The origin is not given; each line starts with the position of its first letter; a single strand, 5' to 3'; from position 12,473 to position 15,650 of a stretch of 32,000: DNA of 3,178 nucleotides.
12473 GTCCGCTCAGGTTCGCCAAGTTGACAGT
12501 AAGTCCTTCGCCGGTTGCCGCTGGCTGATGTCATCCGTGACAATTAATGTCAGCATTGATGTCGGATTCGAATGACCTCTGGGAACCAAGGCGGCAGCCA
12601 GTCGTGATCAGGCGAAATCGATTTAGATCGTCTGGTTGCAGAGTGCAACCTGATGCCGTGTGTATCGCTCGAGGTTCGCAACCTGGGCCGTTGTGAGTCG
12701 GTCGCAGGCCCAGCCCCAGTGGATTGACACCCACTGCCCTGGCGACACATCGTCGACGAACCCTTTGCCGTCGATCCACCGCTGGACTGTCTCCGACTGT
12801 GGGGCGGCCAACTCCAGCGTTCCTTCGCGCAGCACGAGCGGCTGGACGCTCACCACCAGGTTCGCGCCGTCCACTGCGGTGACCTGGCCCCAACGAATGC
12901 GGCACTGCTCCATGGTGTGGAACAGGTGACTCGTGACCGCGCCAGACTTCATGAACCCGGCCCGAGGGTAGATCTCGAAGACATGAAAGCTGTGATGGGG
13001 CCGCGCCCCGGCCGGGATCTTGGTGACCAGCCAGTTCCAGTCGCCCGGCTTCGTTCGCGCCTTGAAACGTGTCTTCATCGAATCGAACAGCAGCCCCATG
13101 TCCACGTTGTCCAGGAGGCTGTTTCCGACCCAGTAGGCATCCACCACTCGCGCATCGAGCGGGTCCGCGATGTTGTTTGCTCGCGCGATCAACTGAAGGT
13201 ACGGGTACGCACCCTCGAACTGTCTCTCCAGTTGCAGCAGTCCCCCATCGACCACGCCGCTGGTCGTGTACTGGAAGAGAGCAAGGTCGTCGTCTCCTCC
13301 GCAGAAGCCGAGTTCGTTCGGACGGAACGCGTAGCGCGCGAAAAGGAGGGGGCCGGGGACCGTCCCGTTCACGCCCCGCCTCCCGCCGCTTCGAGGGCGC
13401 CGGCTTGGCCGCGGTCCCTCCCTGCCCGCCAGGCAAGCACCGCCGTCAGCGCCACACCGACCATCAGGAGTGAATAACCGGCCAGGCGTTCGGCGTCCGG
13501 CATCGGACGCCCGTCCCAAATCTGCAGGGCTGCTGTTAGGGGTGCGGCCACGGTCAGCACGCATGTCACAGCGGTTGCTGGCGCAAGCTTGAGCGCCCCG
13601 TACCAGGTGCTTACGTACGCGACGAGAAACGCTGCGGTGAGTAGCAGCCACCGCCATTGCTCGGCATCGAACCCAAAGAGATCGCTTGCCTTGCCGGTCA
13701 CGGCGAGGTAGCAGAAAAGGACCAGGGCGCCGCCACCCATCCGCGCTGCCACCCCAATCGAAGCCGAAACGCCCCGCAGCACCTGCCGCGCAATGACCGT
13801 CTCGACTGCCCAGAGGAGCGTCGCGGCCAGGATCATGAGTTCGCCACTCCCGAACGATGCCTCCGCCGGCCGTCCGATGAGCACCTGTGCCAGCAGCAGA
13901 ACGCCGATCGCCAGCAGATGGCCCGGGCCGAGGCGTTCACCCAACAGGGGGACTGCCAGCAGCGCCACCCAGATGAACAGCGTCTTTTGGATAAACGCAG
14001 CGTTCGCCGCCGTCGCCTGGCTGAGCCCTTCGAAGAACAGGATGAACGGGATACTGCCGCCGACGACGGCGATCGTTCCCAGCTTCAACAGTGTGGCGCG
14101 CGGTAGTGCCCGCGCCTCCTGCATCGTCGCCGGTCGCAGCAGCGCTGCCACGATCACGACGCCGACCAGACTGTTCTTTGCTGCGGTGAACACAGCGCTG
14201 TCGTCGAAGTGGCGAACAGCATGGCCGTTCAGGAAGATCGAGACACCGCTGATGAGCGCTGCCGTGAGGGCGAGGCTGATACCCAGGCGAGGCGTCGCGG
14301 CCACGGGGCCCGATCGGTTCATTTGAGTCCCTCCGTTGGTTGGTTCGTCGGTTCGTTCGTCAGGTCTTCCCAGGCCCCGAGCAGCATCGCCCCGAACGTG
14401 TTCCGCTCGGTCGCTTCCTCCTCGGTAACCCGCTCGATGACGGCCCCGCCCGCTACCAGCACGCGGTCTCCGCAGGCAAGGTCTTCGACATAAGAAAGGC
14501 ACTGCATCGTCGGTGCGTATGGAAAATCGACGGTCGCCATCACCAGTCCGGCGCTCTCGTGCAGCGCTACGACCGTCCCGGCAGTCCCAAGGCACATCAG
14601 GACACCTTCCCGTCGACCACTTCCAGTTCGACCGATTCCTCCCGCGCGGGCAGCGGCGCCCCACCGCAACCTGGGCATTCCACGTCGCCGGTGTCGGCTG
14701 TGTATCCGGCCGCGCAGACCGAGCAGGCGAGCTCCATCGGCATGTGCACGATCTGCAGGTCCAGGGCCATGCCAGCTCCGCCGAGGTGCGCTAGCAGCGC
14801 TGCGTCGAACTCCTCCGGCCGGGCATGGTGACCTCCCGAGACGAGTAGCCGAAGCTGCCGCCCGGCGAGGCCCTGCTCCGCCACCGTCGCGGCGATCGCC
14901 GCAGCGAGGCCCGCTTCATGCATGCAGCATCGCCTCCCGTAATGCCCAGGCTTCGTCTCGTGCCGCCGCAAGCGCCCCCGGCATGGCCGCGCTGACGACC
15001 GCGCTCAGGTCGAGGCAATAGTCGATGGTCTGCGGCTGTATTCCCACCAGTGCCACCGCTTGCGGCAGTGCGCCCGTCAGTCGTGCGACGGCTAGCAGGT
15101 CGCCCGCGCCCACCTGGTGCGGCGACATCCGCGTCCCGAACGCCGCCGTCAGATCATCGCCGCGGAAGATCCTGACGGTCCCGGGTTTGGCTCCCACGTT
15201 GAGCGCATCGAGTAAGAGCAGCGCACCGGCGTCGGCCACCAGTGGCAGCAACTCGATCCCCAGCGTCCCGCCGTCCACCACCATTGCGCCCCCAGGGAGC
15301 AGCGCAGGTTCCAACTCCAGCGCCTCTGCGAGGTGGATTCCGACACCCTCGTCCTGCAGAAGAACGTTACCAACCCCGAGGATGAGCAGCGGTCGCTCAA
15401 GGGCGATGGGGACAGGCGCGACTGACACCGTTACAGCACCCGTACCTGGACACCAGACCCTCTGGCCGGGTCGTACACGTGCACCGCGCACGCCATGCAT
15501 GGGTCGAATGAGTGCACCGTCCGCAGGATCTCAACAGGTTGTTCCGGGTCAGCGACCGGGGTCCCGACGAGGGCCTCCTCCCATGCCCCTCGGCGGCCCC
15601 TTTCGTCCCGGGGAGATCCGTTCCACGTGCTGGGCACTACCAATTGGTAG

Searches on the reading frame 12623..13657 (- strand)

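Call 3: search_protein_families(library=pfam, proteins=[window:12623-13657:-], max_evalue=0.01)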
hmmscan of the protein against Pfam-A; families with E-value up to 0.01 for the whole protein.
window:12623-13657:- (344 aa): 1 family
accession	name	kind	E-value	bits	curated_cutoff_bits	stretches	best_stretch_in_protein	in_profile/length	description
PF19927.4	DUF6390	-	3.7e-80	269.4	25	1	100-343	3-240/244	Family of unknown function (DUF6390)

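Call 4: search_protein_families(library=ncbifam, proteins=[window:12623-13657:-], max_evalue=0.01)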
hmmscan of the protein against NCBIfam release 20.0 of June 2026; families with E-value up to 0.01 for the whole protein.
window:12623-13657:- (344 aa): 0 families

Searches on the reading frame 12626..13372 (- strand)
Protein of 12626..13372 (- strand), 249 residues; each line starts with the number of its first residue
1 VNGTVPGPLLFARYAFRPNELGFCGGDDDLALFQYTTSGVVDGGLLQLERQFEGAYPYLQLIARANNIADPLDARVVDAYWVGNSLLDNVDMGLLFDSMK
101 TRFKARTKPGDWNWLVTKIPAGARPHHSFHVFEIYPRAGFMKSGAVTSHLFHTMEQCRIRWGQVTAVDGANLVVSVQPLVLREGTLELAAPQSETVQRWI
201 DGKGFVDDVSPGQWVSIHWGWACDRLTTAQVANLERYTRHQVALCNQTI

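Call 63: find_homologous_proteins(query=window:12626-13372:-, max_evalue=1e-10)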
Query window:12626-13372:- (249 aa): 2711 proteins with E <= 1e-10 among 3513 candidates; the best 120 are listed.
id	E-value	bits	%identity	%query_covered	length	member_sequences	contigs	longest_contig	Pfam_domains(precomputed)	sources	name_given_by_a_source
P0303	4.5e-167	572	97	100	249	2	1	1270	PF19927.5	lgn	-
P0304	1.1e-120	420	72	98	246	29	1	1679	PF19927.5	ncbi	-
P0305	7.7e-120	417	72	98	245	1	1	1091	PF19927.5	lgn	-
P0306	1.3e-119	416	71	98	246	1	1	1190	PF19927.5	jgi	jgi:hypothetical protein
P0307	3.2e-119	415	74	98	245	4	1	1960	PF19927.5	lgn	-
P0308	3.6e-119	415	72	99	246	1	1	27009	PF19927.5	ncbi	-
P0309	1.8e-116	406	71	98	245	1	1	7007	PF19927.5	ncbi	-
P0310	3.2e-116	405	71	98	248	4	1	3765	PF19927.5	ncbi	-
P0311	3.2e-116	405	71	100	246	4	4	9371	PF19927.5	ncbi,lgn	-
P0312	2.5e-115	402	70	98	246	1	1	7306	PF19927.5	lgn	-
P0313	3.2e-115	402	71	98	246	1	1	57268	PF19927.5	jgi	-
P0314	4.7e-115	401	69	98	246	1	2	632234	PF19927.5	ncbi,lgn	ncbi:MAG: DUF6390 family protein [Dehalococcoidia bacterium]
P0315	7.9e-115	400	70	98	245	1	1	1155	PF19927.5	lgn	-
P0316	3.0e-114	399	69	98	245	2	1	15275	PF19927.5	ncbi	-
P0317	4.3e-114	398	68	100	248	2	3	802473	PF19927.5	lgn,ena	-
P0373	1.9e-96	340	58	98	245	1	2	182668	PF19927.5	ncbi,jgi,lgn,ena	-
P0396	7.8e-82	292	55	99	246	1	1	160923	PF19927.5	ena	-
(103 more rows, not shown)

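Call 64: search_protein_families(library=pfam, proteins=[window:12626-13372:-], max_evalue=10)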
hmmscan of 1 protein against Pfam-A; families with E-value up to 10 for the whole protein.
window:12626-13372:- (249 aa): 2 families
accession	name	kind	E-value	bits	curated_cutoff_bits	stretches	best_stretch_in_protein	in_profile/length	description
PF19927.4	DUF6390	-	1.3e-80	270.9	25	1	5-248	3-240/244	Family of unknown function (DUF6390)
PF01455.23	HupF_HypC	-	0.016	15.8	28.5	1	196-232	24-59/65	HupF/HypC family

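Call 67: find_encoding_contigs(protein=P0396, flank=9000, max_places=1)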
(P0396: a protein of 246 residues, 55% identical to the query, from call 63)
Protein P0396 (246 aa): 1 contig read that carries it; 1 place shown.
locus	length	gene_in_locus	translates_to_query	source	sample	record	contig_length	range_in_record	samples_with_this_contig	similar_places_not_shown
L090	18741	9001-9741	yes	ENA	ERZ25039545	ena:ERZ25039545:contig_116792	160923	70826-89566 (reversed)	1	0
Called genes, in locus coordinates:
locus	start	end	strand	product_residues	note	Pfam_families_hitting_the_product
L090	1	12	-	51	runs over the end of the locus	-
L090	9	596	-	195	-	-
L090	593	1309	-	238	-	-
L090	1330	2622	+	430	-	PF01139:RtcB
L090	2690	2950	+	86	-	-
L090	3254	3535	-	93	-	PF01558:POR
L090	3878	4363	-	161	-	PF02775:TPP_enzyme_C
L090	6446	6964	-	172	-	-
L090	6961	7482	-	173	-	PF04073:tRNA_edit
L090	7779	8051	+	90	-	PF01455:HupF_HypC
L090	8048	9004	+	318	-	PF00892:EamA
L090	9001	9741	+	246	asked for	PF19927:DUF6390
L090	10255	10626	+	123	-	PF13686:DrsE_2 (weak)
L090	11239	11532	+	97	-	PF13686:DrsE_2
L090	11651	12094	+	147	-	PF01206:TusA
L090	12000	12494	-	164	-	-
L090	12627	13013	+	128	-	-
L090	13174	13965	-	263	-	PF00092:VWA, PF13519:VWA_2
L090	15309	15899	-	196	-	PF07726:AAA_3, PF17863:AAA_lid_2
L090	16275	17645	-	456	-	PF00089:Trypsin, PF13365:Trypsin_2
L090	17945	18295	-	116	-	PF02518:HATPase_c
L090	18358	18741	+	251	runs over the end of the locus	-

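Call 68: find_encoding_contigs(protein=P0373, flank=9000, max_places=1)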
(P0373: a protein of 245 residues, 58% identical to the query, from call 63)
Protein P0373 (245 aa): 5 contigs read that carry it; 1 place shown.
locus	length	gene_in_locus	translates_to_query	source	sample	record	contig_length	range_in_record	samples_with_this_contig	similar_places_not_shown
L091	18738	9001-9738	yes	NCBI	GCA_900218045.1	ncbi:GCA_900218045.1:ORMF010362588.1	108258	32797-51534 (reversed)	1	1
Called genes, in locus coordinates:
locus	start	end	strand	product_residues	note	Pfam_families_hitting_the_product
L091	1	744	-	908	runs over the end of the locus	PF13302:Acetyltransf_3 (faint), PF00583:Acetyltransf_1 (weak), PF02629:CoA_binding, PF13380:CoA_binding_2, PF13607:Succ_CoA_lig, PF19045:Ligase_CoA_2, PF13549:ATP-grasp_5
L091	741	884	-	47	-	-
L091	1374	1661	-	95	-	PF01155:HypA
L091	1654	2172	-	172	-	PF01750:HycI (weak)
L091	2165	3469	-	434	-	PF00374:NiFeSe_Hases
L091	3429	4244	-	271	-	PF01058:Oxidored_q6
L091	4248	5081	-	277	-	PF00175:NAD_binding_1, PF10418:DHODB_Fe-S_bind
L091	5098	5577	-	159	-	PF00027:cNMP_binding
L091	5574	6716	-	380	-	PF13746:Fer4_18 (faint), PF13187:Fer4_9 (faint), PF13534:Fer4_17 (faint), PF12797:Fer4_2 (faint), PF13237:Fer4_10 (faint), PF25160:LdpA_Fe-S-bd (faint), PF13183:Fer4_8 (weak), PF17179:Fer4_22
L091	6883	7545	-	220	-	-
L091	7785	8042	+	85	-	PF01455:HupF_HypC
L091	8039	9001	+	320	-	PF00892:EamA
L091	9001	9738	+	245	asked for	PF19927:DUF6390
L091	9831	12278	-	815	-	PF00672:HAMP, PF00989:PAS, PF08448:PAS_4, PF13188:PAS_8, PF13426:PAS_9, PF08447:PAS_3, PF00512:HisKA, PF02518:HATPase_c, +3 more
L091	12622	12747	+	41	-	-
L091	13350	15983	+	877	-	PF00690:Cation_ATPase_N, PF00122:E1-E2_ATPase, PF00702:Hydrolase, PF13246:Cation_ATPase, PF00689:Cation_ATPase_C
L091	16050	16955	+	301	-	-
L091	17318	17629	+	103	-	-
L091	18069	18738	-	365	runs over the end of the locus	PF02899:Phage_int_SAM_1 (weak), PF00589:Phage_integrase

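Call 73: predict_structure(alignment_id=A2)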
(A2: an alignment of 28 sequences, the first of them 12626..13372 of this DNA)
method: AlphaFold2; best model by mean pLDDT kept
length: 249 residues; sequences in the alignment: 28
mean_pLDDT: 90.0   pTM: 0.89
mean pLDDT of the five models: 90.0, 89.6, 89.4, 88.2, 86.9
residues with pLDDT >= 90: 159; 70-90: 73; 50-70: 13; < 50: 4
segments of 3 or more residues with pLDDT < 50: none
pLDDT, mean of each block of 10 residues (from residue 1): 81 90 75 88 88 92 98 98 98 94 88 88 93 74 59 92 97 97 93 95 90 97 97 97 89
secondary structure, 60 per line:
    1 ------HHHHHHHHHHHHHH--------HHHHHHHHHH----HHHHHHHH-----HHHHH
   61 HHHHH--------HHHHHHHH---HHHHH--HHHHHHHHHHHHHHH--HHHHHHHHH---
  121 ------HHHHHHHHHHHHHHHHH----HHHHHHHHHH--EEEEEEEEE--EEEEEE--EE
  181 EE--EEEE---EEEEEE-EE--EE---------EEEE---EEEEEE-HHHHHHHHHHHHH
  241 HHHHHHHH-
elements in order: H7-20 H29-38 H43-50 H56-65 H74-81 H85-89 H92-106 H109-117 H127-143 H148-157 E160-168 E171-176 E179-182 E185-188 E192-197 E214-217 E221-226 H228-248

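Call 78: fold_search(model_id=the predicted structure, library=pdb)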
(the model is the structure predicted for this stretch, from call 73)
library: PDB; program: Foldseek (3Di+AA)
matches with E <= 10: 683; with E <= 0.001: 0
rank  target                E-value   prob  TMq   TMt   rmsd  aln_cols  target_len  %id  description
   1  2z1c_B                5.9e-03  1.00  0.23  0.67   3.7        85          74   22  Crystal structure of HypC from Thermococcus kodakaraensis KOD1 (released 2007-07-17)
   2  4v61_AQ               8.1e-02  0.87  0.19  0.44   5.2        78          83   14  Homology model for the Spinach chloroplast 30S subunit fitted to 9.4A cryo-EM map of the 70S chlororibosome. (released 2014-07-09)
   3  8csp_N                8.6e-02  0.94  0.18  0.35   3.8        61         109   20  Human mitochondrial small subunit assembly intermediate (State A) (released 2022-12-14)
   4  5okz_S                9.6e-02  0.92  0.18  0.21   8.2        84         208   13  Crystal Strucrure of the Mpp6 Exosome complex (released 2017-08-30)
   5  8eoj_B                9.6e-02  0.12  0.15  0.08  17.7       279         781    5  Microsomal triglyceride transfer protein (released 2023-05-03)
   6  8cwo_Q                1.1e-01  0.82  0.20  0.46   8.6        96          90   12  Cutibacterium acnes 30S ribosomal subunit with Sarecycline bound, body domain only in the local refined map (released 2023-03-15)
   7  4ifd_I                1.4e-01  0.89  0.18  0.19   8.1        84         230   13  Crystal structure of an 11-subunit eukaryotic exosome complex bound to RNA (released 2013-02-06)
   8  7pnt_N                1.6e-01  0.89  0.17  0.33   3.6        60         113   18  Assembly intermediate of mouse mitochondrial ribosome small subunit without mS37 in complex with RbfA and Tfb1m (released 2022-06-15)
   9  4v6k_BU               1.7e-01  0.72  0.19  0.44   4.9        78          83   12  Structural insights into cognate vs. near-cognate discrimination during decoding. (released 2014-07-09)
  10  5okz_I                2.0e-01  0.84  0.17  0.23   7.6        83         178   13  Crystal Strucrure of the Mpp6 Exosome complex (released 2017-08-30)
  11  5okz_c                2.1e-01  0.82  0.18  0.22   8.1        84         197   13  Crystal Strucrure of the Mpp6 Exosome complex (released 2017-08-30)
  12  5c0x_I                2.5e-01  0.77  0.17  0.19   8.2        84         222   14  Structure of a 12-subunit nuclear exosome complex bound to structured RNA (released 2015-08-05)
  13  2eqs_MODEL_1_A        3.0e-01  0.92  0.17  0.37   3.5        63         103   22  Solution structure of the S1 RNA binding domain of human ATP-dependent RNA helicase DHX8 (released 2007-10-02)
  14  6eri_BQ               3.0e-01  0.63  0.19  0.44   5.0        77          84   16  Structure of the chloroplast ribosome with chl-RRF and hibernation-promoting factor (released 2018-04-18)
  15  5c0w_I                3.1e-01  0.75  0.18  0.19   7.8        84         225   14  Structure of a 12-subunit nuclear exosome complex bound to single-stranded RNA substrates (released 2015-07-29)
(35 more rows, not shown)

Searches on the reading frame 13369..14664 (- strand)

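Call 3: search_protein_families(library=pfam, proteins=[window:13369-14664:-], max_evalue=0.01)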
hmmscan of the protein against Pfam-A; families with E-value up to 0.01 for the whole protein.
window:13369-14664:- (431 aa): 1 family
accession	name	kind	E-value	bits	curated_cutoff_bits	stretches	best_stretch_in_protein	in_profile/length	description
PF00892.27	EamA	-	7.5e-26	91.5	28.2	2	127-263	2-133/135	EamA-like transporter family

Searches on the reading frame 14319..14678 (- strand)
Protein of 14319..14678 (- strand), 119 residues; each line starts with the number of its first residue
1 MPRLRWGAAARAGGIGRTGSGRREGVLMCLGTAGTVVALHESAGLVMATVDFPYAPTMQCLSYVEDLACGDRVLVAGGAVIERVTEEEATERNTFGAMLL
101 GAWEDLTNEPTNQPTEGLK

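Call 3: search_protein_families(library=pfam, proteins=[window:14319-14678:-], max_evalue=0.01)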
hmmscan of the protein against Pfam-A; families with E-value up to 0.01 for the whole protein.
window:14319-14678:- (119 aa): 1 family
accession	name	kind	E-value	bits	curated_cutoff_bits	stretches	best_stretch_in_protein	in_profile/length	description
PF01455.23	HupF_HypC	-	1.2e-11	45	28.5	1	28-92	1-61/65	HupF/HypC family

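Call 4: search_protein_families(library=ncbifam, proteins=[window:14319-14678:-], max_evalue=0.01)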
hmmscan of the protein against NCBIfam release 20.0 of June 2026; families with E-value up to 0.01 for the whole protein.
window:14319-14678:- (119 aa): 1 family
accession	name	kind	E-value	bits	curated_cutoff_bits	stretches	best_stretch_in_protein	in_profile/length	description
TIGR00074.1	hypC_hupF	subfamily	3.3e-06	26.9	48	1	28-93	1-62/80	HypC/HybG/HupF family hydrogenase formation chaperone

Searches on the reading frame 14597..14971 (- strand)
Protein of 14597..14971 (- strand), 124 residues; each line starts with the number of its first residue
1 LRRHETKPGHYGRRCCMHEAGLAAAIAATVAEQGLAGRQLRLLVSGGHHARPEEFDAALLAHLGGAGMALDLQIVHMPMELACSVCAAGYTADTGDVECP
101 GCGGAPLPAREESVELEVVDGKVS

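Call 3: search_protein_families(library=pfam, proteins=[window:14597-14971:-], max_evalue=0.01)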
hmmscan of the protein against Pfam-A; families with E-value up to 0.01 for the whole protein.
window:14597-14971:- (124 aa): 1 family
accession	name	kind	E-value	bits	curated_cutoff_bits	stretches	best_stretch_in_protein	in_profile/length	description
PF01155.25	HypA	-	7.3e-07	29.6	28.9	1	17-108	1-98/112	Hydrogenase/urease nickel incorporation, metallochaperone, hypA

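Call 4: search_protein_families(library=ncbifam, proteins=[window:14597-14971:-], max_evalue=0.01)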
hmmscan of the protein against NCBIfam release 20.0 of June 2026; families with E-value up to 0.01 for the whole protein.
window:14597-14971:- (124 aa): 1 family
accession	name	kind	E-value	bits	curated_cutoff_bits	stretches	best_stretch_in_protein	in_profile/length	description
TIGR00100.1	hypA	equivalog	0.00084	19.4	88.1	1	71-107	61-98/116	hydrogenase maturation nickel metallochaperone HypA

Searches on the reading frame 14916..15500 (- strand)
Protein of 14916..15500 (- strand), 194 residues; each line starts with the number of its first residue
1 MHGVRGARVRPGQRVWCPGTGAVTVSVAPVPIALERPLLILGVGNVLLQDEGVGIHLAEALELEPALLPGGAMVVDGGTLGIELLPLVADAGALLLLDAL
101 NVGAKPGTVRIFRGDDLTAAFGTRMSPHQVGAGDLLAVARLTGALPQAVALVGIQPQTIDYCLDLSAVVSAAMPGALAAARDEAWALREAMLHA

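Call 3: search_protein_families(library=pfam, proteins=[window:14916-15500:-], max_evalue=0.01)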
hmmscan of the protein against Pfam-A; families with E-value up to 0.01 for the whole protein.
window:14916-15500:- (194 aa): 1 family
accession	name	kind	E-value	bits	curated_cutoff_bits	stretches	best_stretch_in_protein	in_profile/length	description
PF01750.23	HycI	-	2.2e-23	83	23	1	56-180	2-127/130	Hydrogenase maturation protease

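Call 4: search_protein_families(library=ncbifam, proteins=[window:14916-15500:-], max_evalue=0.01)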
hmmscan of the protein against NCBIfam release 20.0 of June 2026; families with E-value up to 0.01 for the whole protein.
window:14916-15500:- (194 aa): 7 families
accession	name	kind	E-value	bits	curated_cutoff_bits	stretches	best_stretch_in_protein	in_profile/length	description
TIGR00072.1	hydrog_prot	superfamily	3.2e-39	134.2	47.45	1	39-183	1-144/145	hydrogenase maturation protease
TIGR00140.1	hupD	subfamily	1.9e-36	125.3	151.8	1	39-181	2-144/151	HyaD/HybD family hydrogenase maturation endopeptidase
NF007777.0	PRK10466.1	equivalog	2.6e-34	118.4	190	1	38-179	3-144/164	HyaD/HybD family hydrogenase maturation endopeptidase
NF007616.0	PRK10264.1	equivalog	4.2e-27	95.1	261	1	38-181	6-150/195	hydrogenase 1 maturation protease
NF045519.1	NiFeSe_H2_mat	exception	4.3e-24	85.1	190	1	38-184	3-147/152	NiFeSe hydrogenase maturation protease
TIGR00142.1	hycI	equivalog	6.2e-14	52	119.1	1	38-172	1-130/146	hydrogenase maturation peptidase HycI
TIGR00130.1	frhD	equivalog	7e-11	42.4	134.95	1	35-180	2-147/153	coenzyme F420-reducing hydrogenase, FrhD protein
